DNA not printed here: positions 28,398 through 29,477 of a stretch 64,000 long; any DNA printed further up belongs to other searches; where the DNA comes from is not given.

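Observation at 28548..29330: Heliorhodopsin gene immediately downstream of rplL, next to msrA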

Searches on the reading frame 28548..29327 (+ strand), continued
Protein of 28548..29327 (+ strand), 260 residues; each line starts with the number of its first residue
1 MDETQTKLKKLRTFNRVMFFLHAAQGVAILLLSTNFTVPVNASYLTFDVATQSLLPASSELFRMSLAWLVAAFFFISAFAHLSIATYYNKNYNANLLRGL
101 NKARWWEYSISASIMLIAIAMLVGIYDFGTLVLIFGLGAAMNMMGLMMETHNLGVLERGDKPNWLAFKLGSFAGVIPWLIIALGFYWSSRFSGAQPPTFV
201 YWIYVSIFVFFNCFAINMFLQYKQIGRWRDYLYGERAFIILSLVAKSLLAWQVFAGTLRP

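Call 20: search_protein_families(library=pfam, proteins=[L057:10797-12059:+, L027:3989-4492:+, L054:7392-8072:+, L007:9094-9471:+, L054:8083-8862:+, L051:6118-7671:+, L047:7271-8014:+, L068:8528-9748:+, L013:6220-7953:+, L065:9218-9892:-], max_evalue=0.001)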
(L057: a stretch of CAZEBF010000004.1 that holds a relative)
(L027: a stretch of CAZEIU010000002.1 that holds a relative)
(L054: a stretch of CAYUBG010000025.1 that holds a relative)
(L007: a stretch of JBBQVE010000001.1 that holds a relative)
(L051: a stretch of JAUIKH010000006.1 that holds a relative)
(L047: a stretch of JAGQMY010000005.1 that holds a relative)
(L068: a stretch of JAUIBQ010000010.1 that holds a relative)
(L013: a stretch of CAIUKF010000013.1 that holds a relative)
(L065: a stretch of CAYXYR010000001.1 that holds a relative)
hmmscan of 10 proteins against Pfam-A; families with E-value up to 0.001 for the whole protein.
L057:10797-12059:+ (421 aa): 2 families
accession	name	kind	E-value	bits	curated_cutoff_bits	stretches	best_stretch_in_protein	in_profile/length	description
PF05958.17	tRNA_U5-meth_tr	-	3.6e-24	85.9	23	1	112-418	25-354/357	tRNA (Uracil-5-)-methyltransferase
PF01938.26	TRAM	-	2.1e-08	34.3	21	1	10-58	9-59/61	TRAM domain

L027:3989-4492:+ (168 aa): 0 families

L054:7392-8072:+ (227 aa): 2 families
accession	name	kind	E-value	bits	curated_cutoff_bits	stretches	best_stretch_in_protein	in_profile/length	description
PF04452.19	Methyltrans_RNA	-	1.7e-39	135.5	23.9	1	76-222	5-161/165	RNA methyltransferase domain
PF20260.4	PUA_4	-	1.8e-10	41.2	23.9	1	29-65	10-46/48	RNA methyltransferase PUA domain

L007:9094-9471:+ (126 aa): 1 family
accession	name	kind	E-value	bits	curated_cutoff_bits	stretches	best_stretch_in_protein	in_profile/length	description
PF00072.30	Response_reg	-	2.4e-20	73.2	30.2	1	7-121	1-110/111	Response regulator receiver domain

L054:8083-8862:+ (260 aa): 1 family
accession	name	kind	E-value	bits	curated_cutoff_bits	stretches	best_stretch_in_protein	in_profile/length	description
PF12705.13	PDDEXK_1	-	3.7e-14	53.7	22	1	21-243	2-243/247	PD-(D/E)XK nuclease superfamily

L051:6118-7671:+ (518 aa): 2 families
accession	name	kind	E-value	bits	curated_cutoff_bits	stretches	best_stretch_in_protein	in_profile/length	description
PF22633.2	F5_F8_type_C_2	-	5.5e-06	27.3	27.8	1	163-262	4-90/91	NedA-like, galactose-binding domain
PF07963.17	N_methyl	-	1.4e-05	24.9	21.2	1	15-40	1-26/27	Prokaryotic N-terminal methylation motif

L047:7271-8014:+ (248 aa): 0 families

L068:8528-9748:+ (407 aa): 2 families
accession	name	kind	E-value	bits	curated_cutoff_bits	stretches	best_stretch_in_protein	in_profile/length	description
PF13519.12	VWA_2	-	5.7e-05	24.1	27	1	146-208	2-58/107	von Willebrand factor type A domain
PF00092.34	VWA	-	0.00013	22.7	23.8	1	146-191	3-48/174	von Willebrand factor type A domain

L013:6220-7953:+ (578 aa): 5 families
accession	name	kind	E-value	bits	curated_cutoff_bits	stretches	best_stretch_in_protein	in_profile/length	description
PF00005.33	ABC_tran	-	5.2e-33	115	25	1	350-498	1-136/137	ABC transporter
PF00664.28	ABC_membrane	-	4.6e-28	99.1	28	1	18-285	4-273/274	ABC transporter transmembrane region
PF02463.25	SMC_N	-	8.1e-07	29.1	40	1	202-539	97-209/220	RecF/RecN/SMC N terminal domain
PF09818.15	ABC_ATPase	-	2.5e-05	23.9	23.2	0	445-539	133-228/283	P-loop domain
PF13555.12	AAA_29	-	0.0008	19.6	27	0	358-377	20-39/61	P-loop containing region of AAA domain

L065:9218-9892:- (225 aa): 1 family
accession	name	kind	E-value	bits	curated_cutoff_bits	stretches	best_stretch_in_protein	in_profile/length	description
PF04203.18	Sortase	-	8.4e-27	93.8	26.6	1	95-223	1-124/125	Sortase domain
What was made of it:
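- On Heliorhodopsin (Pfam PF18761 / NCBIfam NF038020): Sortase genes lie beside HeR in related loci (call 20).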

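Call 27: find_related_loci(query=window:28548-29327:+, collection=metagenome_contigs, flank=10000)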
Query window:28548-29327:+ (260 aa) in metagenome_contigs; peptide patterns used: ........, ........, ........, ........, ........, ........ (x = any residue, [..] = any of these).
599 stretches matched a pattern (row limit reached: there are more); 160 encode a relative of the query (tblastn E <= 1e-3); the best 80 are kept; 80 distinct loci.
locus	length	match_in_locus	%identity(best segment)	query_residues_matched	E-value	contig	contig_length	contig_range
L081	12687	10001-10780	77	1-260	6e-136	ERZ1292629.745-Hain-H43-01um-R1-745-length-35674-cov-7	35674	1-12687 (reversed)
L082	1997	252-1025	73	3-260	2e-129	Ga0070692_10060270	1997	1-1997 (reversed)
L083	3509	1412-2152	64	9-260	2e-106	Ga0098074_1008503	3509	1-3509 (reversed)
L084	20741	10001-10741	62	9-260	1e-100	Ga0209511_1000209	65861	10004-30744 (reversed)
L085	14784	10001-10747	61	4-260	1e-100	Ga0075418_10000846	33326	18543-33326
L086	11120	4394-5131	63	10-260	6e-101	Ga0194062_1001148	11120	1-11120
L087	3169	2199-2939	59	9-260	1e-102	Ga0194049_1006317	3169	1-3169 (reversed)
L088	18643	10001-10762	58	3-260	2e-100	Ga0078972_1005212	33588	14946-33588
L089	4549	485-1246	59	3-260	1e-99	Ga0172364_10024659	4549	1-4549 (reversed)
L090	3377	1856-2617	57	3-260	1e-100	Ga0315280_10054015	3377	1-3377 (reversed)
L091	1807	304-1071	57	1-260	2e-104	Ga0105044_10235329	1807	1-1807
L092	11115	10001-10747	61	4-260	9e-99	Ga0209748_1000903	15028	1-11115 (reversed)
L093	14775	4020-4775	59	1-260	3e-98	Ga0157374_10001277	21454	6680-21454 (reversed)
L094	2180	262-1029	57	1-260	2e-102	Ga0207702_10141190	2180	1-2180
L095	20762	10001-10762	56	3-260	1e-97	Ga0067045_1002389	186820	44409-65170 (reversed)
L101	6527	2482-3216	59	11-260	4e-95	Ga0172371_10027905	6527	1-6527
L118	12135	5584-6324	53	10-260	9e-84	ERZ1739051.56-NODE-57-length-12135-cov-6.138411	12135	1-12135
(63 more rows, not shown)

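Call 29: find_encoding_contigs(protein=P0001, flank=10000, max_places=4)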
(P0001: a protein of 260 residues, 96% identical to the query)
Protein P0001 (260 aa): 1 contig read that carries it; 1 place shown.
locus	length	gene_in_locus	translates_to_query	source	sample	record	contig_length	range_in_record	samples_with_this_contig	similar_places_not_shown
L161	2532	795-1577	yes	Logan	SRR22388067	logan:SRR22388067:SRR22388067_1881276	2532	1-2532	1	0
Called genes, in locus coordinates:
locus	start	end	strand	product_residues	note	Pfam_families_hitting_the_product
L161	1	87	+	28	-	?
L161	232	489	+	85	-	-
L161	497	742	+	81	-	-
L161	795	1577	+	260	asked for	PF18761:Heliorhodopsin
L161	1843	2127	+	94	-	-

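Call 30: find_encoding_contigs(protein=P0004, flank=10000, max_places=4)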
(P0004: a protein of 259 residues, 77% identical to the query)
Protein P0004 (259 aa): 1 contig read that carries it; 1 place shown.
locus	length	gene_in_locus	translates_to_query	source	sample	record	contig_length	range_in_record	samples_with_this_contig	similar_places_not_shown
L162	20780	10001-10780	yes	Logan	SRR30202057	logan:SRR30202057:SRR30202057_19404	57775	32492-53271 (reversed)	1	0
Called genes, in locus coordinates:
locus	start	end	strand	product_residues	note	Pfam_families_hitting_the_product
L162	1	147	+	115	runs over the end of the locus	PF00164:Ribosom_S12_S23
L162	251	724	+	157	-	PF00177:Ribosomal_S7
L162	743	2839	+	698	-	PF00009:GTP_EFTU, PF03144:GTP_EFTU_D2, PF22042:EF-G_D2, PF14492:EFG_III, PF16658:RF3_C (weak), PF03764:EFG_IV, PF00679:EFG_C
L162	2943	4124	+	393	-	PF00009:GTP_EFTU, PF03144:GTP_EFTU_D2, PF03143:GTP_EFTU_D3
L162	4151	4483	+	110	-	PF00338:Ribosomal_S10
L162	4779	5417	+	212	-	-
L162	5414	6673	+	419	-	PF13506:Glyco_transf_21, PF03142:Chitin_synth_2 (faint), PF00535:Glycos_transf_2, PF10111:Glyco_tranf_2_2, PF13641:Glyco_tranf_2_3, PF13632:Glyco_trans_2_3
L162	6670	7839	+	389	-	-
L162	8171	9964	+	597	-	PF05970:PIF1, PF13604:AAA_30, PF03266:NTPase_1 (faint), PF13245:AAA_19, PF13401:AAA_22 (weak), PF21530:Pif1_2B_dom (weak), PF14493:HTH_40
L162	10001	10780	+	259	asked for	PF18761:Heliorhodopsin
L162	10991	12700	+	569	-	PF00376:MerR, PF13411:MerR_1, PF12161:HsdM_N, PF02384:N6_Mtase, PF07669:Eco57I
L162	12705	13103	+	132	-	-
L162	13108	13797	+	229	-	-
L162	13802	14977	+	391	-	PF01420:Methylase_S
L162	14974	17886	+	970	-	PF04313:HSDR_N, PF00270:DEAD (weak), PF04851:ResIII, PF18766:SWI2_SNF2, PF00271:Helicase_C (weak), PF22679:T1R_D3-like, PF11867:T1RH-like_C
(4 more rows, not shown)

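Call 31: find_encoding_contigs(protein=P0008, flank=10000, max_places=4)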
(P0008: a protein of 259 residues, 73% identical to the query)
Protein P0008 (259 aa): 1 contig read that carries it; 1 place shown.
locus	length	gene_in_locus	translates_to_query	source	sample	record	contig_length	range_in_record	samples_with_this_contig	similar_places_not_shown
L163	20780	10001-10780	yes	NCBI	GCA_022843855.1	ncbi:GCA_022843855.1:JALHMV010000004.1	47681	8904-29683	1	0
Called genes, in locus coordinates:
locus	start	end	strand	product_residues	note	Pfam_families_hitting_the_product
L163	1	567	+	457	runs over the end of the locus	PF02463:SMC_N (faint), PF13175:AAA_15 (weak), PF13476:AAA_23 (weak), PF13304:AAA_21, PF13175:AAA_15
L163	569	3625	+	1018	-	PF04313:HSDR_N, PF00270:DEAD, PF04851:ResIII, PF18766:SWI2_SNF2, PF22679:T1R_D3-like, PF11867:T1RH-like_C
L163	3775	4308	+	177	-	-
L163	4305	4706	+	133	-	-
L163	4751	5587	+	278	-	PF25145:NfeD1b_N (weak), PF01343:Peptidase_S49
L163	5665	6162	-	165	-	-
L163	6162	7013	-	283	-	-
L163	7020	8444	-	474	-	-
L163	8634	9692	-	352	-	PF00438:S-AdoMet_synt_N, PF02772:S-AdoMet_synt_M, PF02773:S-AdoMet_synt_C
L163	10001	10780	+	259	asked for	PF18761:Heliorhodopsin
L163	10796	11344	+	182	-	PF06821:Ser_hydrolase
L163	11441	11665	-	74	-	-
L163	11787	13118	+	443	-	-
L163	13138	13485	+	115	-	-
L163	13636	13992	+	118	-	-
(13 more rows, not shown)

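Call 42: predict_structure(alignment_id=A1)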
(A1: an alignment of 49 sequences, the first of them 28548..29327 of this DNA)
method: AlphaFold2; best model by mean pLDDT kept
length: 260 residues; sequences in the alignment: 49
mean_pLDDT: 91.5   pTM: 0.86
mean pLDDT of the five models: 91.5, 89.8, 89.6, 88.9, 84.9
residues with pLDDT >= 90: 182; 70-90: 74; 50-70: 4; < 50: 0
segments of 3 or more residues with pLDDT < 50: none
pLDDT, mean of each block of 10 residues (from residue 1): 89 95 96 91 97 97 95 97 97 94 94 93 92 95 92 89 90 86 85 82 88 92 92 91 90 76
secondary structure, 60 per line:
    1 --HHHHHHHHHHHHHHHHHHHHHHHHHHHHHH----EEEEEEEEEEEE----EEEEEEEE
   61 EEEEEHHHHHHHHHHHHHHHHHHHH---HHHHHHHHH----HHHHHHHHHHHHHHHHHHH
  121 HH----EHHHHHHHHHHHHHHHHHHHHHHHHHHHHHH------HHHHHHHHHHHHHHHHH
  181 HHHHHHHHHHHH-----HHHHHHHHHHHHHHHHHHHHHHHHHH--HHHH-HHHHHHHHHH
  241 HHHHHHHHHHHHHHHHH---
elements in order: H3-32 E37-48 E53-65 H66-85 H89-97 H102-122 H128-157 H164-192 H198-223 H226-229 H231-257
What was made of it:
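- On Heliorhodopsin (Pfam PF18761 / NCBIfam NF038020): AF2 pLDDT 91.5 and pTM 0.86, strands at 37-48 and 53-65 (call 42).
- AF2 pLDDT 91.5, seven helices plus the ECL1 beta-hairpin (call 42).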

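Call 46: fold_search(model_id=the predicted structure, library=pdb)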
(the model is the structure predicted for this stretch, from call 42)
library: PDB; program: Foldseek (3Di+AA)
matches with E <= 10: 729; with E <= 0.001: 13
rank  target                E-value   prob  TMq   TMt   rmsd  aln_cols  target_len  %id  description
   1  7u55                  2.7e-22  1.00  0.88  0.93   2.1       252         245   49  Crystal structure of Thermoplasmatales archaeon heliorhodopsin at pH 4.5 (released 2022-09-07)
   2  6is6                  7.1e-22  1.00  0.92  0.95   1.7       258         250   48  Crystal structure of Thermoplasmatales archaeon heliorhodopsin (released 2019-09-25)
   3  7clj                  1.2e-21  1.00  0.91  0.95   1.7       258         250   48  Crystal structure of Thermoplasmatales archaeon heliorhodopsin E108D mutant (released 2020-09-02)
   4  6su4_A                6.4e-17  1.00  0.87  0.89   2.5       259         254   37  Crystal structure of the 48C12 heliorhodopsin in the blue form at pH 4.3 (released 2019-12-11)
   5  9ljj_A                6.7e-17  1.00  0.87  0.89   2.4       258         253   37  cryo-EM structure of a nanobody bound heliorhodopsin (released 2025-02-12)
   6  6su3_A                9.6e-17  1.00  0.86  0.87   2.5       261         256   38  Crystal structure of the 48C12 heliorhodopsin in the violet form at pH 8.8 (released 2019-12-11)
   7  6su4_X                2.1e-16  1.00  0.87  0.89   2.5       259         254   38  Crystal structure of the 48C12 heliorhodopsin in the blue form at pH 4.3 (released 2019-12-11)
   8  6su3_X                7.8e-16  1.00  0.86  0.87   2.6       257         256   38  Crystal structure of the 48C12 heliorhodopsin in the violet form at pH 8.8 (released 2019-12-11)
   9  6uh3_A                3.4e-15  1.00  0.84  0.89   2.5       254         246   36  Crystal structure of bacterial heliorhodopsin 48C12 (released 2019-12-04)
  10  6uh3_B                5.4e-15  1.00  0.85  0.90   2.4       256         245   37  Crystal structure of bacterial heliorhodopsin 48C12 (released 2019-12-04)
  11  7cj3_A                4.8e-04  1.00  0.62  0.61   7.1       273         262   15  Crystal structure of the transmembrane domain of Salpingoeca rosetta rhodopsin phosphodiesterase (released 2020-11-25)
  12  7cj3_B                6.9e-04  1.00  0.63  0.62   7.1       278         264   15  Crystal structure of the transmembrane domain of Salpingoeca rosetta rhodopsin phosphodiesterase (released 2020-11-25)
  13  9cdc                  9.4e-04  1.00  0.59  0.63   9.2       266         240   12  Kalium channelrhodopsin 1 C110A mutant from Hyphochytrium catenoides, Dark State (released 2025-02-19)
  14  8anq_Y                1.3e-03  1.00  0.62  0.70   6.5       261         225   16  Crystal structure of the microbial rhodopsin from Sphingomonas paucimobilis (SpaR) (released 2023-05-03)
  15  1fbk                  1.8e-03  1.00  0.59  0.67   7.7       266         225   12  CRYSTAL STRUCTURE OF CYTOPLASMICALLY OPEN CONFORMATION OF BACTERIORHODOPSIN (released 2000-08-09)
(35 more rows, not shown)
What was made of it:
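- On Heliorhodopsin (Pfam PF18761 / NCBIfam NF038020): TM-score 0.92/0.95 to 6is6 and 0.86-0.89 to 48C12; type-1 rhodopsins score about 0.6 (call 46).
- Foldseek TM 0.92/0.95 to 6is6 and 0.86-0.89 to 48C12, against about 0.6 for type-1 rhodopsins (call 46).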

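Call 48: search_protein_families(library=pfam, proteins=[L039:220-1695:+, L039:1695-2354:+, L039:2360-2950:+, L118:3783-4850:+, L161:232-486:+, L161:497-739:+, L161:1843-2124:+, L083:2122-2772:+, L005:9407-9916:+, L005:8859-9269:+], max_evalue=0.01)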
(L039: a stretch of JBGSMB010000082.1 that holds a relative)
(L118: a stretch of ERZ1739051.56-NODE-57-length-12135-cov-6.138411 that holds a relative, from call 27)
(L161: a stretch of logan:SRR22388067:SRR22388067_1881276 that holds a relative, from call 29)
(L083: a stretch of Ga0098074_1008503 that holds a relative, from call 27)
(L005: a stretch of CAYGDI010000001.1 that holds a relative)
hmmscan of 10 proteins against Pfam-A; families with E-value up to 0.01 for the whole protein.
L039:220-1695:+ (492 aa): 18 families
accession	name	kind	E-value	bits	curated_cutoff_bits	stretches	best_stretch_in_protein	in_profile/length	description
PF01593.30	Amino_oxidase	-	2.9e-27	96.5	19.8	1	18-483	1-436/443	Flavin containing amine oxidoreductase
PF13450.12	NAD_binding_8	-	4e-14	53.1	21.9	1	13-66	1-54/68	NAD(P)-binding Rossmann-like domain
PF01266.30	DAO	-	5.1e-14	53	27.9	1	10-49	1-40/353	FAD dependent oxidoreductase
PF00890.30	FAD_binding_2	-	4.2e-11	43.1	20.4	1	11-127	2-103/414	FAD binding domain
PF00070.33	Pyr_redox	-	1.4e-08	35.5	22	1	10-44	1-35/82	Pyridine nucleotide-disulphide oxidoreductase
PF03486.20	HI0933_like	-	5.1e-08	33.1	50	1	10-48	2-40/244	HI0933-like protein Rossmann domain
PF07992.20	Pyr_redox_2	-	1.9e-07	31.3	26.1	1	10-41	2-33/291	Pyridine nucleotide-disulphide oxidoreductase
PF12831.13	FAD_oxidored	-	1.2e-05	25.3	27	1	11-49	2-40/416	FAD dependent oxidoreductase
PF01946.23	Thi4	-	4.8e-05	23.2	26.2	1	9-46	18-56/235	Thi4 family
PF02254.24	TrkA_N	-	0.0003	21.5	23.8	1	11-42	1-32/116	TrkA-N domain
PF03721.20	UDPG_MGDP_dh_N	-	0.00037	20.6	27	1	10-42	2-34/187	UDP-glucose/GDP-mannose dehydrogenase family, NAD binding domain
PF05834.18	Lycopene_cycl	-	0.00063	19.4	23.4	1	11-42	2-35/380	Lycopene cyclase protein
PF13738.12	Pyr_redox_3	-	0.00079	19.2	30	0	12-41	1-31/305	Pyridine nucleotide-disulphide oxidoreductase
PF01494.25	FAD_binding_3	-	0.0011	18.7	22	1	11-42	4-35/349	FAD binding domain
PF13454.12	NAD_binding_9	-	0.0015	18.9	21.8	0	12-47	1-40/155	FAD-NAD(P)-binding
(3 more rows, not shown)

L039:1695-2354:+ (220 aa): 1 family
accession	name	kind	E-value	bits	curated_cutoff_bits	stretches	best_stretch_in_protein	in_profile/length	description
PF04240.17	Caroten_synth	-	1.9e-24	87.2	25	1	42-186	4-157/209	Carotenoid biosynthesis protein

L039:2360-2950:+ (197 aa): 0 families

L118:3783-4850:+ (356 aa): 2 families
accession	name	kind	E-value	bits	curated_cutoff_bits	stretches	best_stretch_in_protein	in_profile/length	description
PF08349.16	DUF1722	-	2.5e-38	131.4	22.5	2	256-347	26-117/117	Protein of unknown function (DUF1722)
PF04463.17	2-thiour_desulf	-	4.8e-37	127.6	34.7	1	29-169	2-141/141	2-thiouracil desulfurase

L161:232-486:+ (85 aa): 1 family
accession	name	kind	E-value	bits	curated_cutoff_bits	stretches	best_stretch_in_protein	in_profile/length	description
PF02604.26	PhdYeFM_antitox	-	0.00064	19.9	29.8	1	4-48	2-47/74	Antitoxin Phd_YefM, type II toxin-antitoxin system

L161:497-739:+ (81 aa): 1 family
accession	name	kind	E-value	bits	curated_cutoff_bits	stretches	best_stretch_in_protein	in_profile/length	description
PF05016.21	ParE_toxin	-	0.006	17.6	23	1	5-74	12-86/89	ParE toxin of type II toxin-antitoxin system, parDE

L161:1843-2124:+ (94 aa): 0 families

L083:2122-2772:+ (217 aa): 4 families
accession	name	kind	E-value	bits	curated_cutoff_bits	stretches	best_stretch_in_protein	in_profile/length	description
PF13460.12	NAD_binding_10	-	2.7e-26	93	27.2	1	19-205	2-183/184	NAD(P)H-binding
PF05368.20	NmrA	-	8.6e-07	29.3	27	1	13-112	4-103/298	NmrA-like family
PF01370.27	Epimerase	-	3.4e-05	23.8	20.9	1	19-114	6-113/240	NAD dependent epimerase/dehydratase family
PF03435.24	Sacchrp_dh_NADP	-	0.0042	17.9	25.1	0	13-92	25-85/129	Saccharopine dehydrogenase NADP binding domain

L005:9407-9916:+ (170 aa): 0 families

L005:8859-9269:+ (137 aa): 0 families

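Call 53: search_protein_families(library=ncbifam, proteins=[window:28548-29327:+], max_evalue=0.001)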
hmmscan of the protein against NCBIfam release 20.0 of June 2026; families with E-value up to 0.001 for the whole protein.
window:28548-29327:+ (260 aa): 1 family
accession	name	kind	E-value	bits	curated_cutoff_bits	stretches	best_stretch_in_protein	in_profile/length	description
NF038020.1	HeR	equivalog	7.4e-95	317.1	100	1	11-258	1-244/244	heliorhodopsin HeR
